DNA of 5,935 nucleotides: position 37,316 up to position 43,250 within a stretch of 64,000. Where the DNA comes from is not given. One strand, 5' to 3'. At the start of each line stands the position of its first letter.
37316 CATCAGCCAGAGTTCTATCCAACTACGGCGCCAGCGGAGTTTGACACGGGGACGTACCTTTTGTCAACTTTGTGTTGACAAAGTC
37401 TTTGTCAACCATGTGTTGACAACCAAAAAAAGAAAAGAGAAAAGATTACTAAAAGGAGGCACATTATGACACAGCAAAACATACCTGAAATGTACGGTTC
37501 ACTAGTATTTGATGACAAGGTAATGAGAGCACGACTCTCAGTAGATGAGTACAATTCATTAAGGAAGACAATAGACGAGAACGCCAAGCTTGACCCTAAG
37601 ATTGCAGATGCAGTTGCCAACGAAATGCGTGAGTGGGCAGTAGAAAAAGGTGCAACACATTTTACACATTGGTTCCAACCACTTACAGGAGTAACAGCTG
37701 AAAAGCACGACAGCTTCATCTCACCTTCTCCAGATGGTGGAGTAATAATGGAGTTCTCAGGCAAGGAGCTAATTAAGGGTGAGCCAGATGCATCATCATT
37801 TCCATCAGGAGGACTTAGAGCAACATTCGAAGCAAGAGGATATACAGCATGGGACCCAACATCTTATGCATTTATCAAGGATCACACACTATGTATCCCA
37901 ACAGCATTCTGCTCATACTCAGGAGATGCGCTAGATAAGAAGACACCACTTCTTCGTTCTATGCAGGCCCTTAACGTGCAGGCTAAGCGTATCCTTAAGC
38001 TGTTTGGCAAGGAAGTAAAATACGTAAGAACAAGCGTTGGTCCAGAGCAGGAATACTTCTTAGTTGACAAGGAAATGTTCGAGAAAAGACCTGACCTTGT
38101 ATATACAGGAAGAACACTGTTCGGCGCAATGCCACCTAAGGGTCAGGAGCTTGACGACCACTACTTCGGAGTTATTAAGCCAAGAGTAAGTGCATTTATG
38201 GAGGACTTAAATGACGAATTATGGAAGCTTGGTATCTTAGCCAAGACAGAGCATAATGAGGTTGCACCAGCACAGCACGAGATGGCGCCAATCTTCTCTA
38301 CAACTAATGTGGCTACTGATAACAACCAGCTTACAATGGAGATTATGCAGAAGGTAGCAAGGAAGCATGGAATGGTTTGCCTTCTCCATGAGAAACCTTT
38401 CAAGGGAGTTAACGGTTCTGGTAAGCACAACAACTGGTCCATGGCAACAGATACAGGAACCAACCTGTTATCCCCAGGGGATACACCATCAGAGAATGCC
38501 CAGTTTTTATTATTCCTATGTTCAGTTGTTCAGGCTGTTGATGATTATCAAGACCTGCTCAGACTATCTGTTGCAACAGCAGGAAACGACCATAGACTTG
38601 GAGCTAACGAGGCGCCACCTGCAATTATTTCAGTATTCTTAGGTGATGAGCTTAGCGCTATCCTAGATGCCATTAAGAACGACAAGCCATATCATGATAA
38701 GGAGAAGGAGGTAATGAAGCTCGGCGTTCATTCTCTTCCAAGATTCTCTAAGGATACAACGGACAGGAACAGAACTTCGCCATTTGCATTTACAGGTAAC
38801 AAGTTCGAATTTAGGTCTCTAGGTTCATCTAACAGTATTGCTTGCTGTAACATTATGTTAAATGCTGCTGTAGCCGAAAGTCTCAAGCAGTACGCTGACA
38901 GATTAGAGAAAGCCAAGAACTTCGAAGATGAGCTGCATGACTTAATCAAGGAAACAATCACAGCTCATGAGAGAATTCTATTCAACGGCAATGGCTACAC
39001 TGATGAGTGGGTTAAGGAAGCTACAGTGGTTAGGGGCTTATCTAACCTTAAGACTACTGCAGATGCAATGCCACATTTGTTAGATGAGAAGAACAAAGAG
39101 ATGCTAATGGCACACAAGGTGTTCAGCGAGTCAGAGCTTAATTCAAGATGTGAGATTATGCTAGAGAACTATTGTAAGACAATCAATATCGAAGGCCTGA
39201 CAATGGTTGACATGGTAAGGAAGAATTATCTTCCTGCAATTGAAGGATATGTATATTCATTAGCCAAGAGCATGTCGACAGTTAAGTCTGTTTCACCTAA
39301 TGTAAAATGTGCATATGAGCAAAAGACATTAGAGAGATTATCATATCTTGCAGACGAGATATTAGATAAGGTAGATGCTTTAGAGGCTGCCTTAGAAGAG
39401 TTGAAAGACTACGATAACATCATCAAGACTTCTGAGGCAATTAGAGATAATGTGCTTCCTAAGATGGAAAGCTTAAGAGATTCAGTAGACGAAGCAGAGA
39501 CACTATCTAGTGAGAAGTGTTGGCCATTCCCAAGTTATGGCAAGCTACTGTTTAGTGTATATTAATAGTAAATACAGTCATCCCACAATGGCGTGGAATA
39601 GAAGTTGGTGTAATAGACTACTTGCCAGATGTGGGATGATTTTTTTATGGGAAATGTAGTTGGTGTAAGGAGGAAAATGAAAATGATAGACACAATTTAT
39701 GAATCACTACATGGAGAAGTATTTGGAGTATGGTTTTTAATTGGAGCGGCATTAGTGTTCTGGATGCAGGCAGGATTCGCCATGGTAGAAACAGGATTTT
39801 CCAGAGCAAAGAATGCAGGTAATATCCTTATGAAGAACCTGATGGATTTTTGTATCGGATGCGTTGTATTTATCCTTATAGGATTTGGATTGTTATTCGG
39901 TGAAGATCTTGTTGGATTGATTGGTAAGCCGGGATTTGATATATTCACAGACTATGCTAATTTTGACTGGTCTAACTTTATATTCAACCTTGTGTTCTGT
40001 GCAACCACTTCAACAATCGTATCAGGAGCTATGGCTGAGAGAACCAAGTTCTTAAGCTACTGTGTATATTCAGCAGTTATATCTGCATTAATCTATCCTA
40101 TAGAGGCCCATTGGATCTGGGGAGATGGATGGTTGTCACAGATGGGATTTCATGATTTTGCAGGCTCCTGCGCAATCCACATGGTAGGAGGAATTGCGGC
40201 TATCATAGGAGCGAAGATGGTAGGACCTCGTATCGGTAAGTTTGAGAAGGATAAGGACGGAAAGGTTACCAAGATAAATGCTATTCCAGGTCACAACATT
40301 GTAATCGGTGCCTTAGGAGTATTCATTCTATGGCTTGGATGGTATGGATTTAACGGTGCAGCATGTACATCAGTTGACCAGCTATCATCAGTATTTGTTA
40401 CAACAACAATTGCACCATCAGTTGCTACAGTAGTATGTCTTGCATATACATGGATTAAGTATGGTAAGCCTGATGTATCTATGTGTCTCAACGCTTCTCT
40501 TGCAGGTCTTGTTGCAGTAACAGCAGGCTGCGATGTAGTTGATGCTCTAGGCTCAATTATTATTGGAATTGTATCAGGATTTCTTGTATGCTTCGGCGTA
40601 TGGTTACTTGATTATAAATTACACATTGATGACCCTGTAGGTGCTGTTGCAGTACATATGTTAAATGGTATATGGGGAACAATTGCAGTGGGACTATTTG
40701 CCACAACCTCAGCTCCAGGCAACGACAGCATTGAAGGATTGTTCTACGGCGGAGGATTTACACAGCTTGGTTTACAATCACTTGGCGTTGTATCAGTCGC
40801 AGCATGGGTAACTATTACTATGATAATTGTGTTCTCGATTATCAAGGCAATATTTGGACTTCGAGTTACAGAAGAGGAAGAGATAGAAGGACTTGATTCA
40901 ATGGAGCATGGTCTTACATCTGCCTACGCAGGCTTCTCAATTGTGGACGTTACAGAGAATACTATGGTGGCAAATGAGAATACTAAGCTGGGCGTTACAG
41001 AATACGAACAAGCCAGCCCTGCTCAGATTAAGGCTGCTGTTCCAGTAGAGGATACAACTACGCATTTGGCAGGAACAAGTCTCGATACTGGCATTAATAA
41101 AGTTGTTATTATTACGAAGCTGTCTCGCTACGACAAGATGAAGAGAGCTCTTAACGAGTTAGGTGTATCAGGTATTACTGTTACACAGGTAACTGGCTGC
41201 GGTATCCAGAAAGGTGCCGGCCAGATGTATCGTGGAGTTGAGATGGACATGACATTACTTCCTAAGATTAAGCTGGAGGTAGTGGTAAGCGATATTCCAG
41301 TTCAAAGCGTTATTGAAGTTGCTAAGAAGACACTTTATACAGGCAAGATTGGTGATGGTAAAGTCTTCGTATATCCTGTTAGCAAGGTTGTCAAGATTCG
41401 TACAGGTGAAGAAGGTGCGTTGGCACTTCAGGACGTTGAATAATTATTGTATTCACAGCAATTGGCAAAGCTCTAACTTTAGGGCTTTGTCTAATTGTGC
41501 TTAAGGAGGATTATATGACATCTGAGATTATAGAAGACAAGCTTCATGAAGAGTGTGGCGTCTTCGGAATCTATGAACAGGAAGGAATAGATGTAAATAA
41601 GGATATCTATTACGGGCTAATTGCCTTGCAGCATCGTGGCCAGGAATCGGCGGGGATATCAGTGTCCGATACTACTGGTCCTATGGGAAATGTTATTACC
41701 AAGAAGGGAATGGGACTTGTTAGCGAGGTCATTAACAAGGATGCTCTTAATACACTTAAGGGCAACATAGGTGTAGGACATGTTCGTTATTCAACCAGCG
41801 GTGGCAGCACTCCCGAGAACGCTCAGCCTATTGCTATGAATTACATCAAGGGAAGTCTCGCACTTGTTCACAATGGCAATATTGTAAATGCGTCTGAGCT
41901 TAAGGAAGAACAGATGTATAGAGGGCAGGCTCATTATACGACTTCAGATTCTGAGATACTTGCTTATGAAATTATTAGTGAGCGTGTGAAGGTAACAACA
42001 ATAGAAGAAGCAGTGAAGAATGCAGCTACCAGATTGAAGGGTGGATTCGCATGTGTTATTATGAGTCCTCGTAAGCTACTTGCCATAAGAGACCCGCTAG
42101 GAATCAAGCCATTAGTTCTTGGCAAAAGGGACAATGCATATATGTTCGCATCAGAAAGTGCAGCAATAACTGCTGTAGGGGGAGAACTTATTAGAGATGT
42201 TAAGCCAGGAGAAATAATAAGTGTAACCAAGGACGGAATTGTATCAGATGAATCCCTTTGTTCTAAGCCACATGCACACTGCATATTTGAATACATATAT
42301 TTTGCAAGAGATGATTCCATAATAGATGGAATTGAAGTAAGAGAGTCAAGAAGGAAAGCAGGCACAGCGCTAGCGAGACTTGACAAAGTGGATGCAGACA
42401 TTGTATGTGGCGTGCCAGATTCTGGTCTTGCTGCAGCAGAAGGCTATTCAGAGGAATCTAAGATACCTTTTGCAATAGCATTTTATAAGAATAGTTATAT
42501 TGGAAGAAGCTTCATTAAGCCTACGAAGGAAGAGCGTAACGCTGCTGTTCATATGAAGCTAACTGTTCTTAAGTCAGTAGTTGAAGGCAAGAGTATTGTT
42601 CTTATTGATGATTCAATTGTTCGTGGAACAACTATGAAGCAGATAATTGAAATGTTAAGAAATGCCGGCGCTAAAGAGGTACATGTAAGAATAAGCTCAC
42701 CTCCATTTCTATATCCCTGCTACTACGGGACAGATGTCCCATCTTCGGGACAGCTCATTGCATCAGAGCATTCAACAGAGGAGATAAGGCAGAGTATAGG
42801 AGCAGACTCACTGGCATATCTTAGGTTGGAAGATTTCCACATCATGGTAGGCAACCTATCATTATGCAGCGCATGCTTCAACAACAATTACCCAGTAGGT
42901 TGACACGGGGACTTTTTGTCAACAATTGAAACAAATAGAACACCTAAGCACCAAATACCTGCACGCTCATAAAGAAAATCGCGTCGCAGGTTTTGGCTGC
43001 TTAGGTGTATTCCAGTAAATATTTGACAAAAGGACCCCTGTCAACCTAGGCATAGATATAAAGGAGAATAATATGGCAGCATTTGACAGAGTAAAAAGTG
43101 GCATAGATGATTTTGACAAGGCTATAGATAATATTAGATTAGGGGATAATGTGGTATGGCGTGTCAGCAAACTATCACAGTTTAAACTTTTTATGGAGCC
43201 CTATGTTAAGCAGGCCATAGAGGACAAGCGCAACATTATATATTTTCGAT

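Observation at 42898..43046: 149-bp MITE-like composite in the purF to PPDK_N spacer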

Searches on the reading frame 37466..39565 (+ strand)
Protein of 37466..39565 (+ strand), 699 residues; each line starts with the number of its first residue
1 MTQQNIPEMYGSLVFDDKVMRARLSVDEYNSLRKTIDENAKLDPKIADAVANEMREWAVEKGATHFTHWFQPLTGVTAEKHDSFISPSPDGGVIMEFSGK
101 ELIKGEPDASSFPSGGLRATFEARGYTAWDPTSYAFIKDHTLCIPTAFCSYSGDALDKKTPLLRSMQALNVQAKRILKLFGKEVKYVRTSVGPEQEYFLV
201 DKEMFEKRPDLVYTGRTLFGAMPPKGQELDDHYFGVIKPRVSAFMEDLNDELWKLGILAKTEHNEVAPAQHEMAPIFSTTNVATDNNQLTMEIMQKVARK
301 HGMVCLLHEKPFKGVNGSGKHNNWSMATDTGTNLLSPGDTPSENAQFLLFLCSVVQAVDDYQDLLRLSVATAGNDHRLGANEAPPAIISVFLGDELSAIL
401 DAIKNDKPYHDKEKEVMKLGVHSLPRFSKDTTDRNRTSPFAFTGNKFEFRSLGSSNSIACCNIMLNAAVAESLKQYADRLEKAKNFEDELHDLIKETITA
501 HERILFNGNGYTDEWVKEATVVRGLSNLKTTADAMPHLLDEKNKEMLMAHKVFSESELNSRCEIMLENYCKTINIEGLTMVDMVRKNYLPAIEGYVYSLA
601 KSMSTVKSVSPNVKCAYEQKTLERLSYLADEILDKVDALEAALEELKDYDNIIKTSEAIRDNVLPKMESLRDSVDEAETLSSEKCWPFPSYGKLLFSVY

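Call 20: search_protein_families(library=pfam, proteins=[window:37466-39565:+])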
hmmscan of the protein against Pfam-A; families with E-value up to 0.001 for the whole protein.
window:37466-39565:+ (699 aa): 3 families
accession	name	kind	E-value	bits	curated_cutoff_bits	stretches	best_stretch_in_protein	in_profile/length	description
PF12437.13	GSIII_N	-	1.7e-79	265.5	25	1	8-165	3-160/160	Glutamine synthetase type III N terminal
PF18318.6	Gln-synt_C-ter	-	1.9e-39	134.5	22.7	1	490-607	2-118/118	Glutamine synthetase C-terminal domain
PF00120.29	Gln-synt_C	-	1e-21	77.8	24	1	174-343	9-172/344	Glutamine synthetase, catalytic domain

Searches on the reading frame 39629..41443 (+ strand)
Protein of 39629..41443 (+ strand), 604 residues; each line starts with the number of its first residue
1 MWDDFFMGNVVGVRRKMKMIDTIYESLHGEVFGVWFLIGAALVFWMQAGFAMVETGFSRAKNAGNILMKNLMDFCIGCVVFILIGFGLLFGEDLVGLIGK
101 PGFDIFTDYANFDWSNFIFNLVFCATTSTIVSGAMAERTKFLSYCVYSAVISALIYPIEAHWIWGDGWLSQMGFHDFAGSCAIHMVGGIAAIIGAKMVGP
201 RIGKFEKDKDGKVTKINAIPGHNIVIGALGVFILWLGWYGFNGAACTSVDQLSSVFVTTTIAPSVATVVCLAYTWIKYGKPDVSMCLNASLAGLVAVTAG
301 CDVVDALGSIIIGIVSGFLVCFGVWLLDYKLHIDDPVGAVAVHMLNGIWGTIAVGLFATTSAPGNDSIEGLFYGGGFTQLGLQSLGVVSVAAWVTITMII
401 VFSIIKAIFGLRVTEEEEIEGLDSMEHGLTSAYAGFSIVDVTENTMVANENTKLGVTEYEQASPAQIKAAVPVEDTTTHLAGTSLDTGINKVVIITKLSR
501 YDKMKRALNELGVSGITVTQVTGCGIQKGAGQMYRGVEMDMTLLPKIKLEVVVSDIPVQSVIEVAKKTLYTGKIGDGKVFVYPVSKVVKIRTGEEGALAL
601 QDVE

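Call 20: search_protein_families(library=pfam, proteins=[window:39629-41443:+])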
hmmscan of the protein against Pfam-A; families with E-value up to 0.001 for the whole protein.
window:39629-41443:+ (604 aa): 2 families
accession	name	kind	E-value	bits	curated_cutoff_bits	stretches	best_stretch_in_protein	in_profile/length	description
PF00909.26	Ammonium_transp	-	4.5e-120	401.5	23.2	1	34-430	1-397/399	Ammonium Transporter Family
PF00543.27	P-II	-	5.5e-23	81.7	25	1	490-594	2-102/102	Nitrogen regulatory protein P-II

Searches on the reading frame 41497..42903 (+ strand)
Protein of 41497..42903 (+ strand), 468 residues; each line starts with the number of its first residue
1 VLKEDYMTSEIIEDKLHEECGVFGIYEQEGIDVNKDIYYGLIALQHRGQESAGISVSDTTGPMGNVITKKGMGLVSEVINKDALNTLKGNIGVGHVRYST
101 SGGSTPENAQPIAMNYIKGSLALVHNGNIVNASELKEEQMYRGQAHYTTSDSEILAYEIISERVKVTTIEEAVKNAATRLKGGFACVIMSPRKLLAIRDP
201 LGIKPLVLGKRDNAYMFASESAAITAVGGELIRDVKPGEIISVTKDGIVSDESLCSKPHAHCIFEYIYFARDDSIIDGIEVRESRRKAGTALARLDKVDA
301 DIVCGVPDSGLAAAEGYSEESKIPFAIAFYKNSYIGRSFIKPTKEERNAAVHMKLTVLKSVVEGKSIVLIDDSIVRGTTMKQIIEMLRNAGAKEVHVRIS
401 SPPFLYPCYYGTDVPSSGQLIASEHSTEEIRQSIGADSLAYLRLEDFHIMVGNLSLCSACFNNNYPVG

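Call 20: search_protein_families(library=pfam, proteins=[window:41497-42903:+])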
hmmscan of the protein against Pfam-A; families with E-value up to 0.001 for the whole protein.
window:41497-42903:+ (468 aa): 4 families
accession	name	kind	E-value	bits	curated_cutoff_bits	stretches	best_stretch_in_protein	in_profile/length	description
PF13537.11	GATase_7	-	6e-21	75.2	25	1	104-225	8-122/123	Glutamine amidotransferase domain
PF13522.11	GATase_6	-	7.4e-21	75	27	1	88-220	9-130/130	Glutamine amidotransferase domain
PF00156.33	Pribosyltran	-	1.4e-09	37.9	26.3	1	300-397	30-120/158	Phosphoribosyl transferase domain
PF13230.11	GATase_4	-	0.0002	20.9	23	1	85-136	67-118/272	Glutamine amidotransferases class-II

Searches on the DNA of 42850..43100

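Call 16: search_rna_families(source=window, start=42850, end=43100, threshold=evalue, max_evalue=10)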
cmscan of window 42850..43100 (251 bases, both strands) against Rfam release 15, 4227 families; matches with E-value up to 10: 2.
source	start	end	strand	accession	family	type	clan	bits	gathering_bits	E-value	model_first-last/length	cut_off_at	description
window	42881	42940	+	RF02700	HtrA_thermometer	Cis-reg; thermoregulator;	-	18.3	52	0.48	1-46/46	no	HtrA 5' UTR thermometer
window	42940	43008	-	RF03568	mir-3204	Gene; miRNA;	-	14.1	90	4.9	1-75/75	no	mir-3204 microRNA precursor family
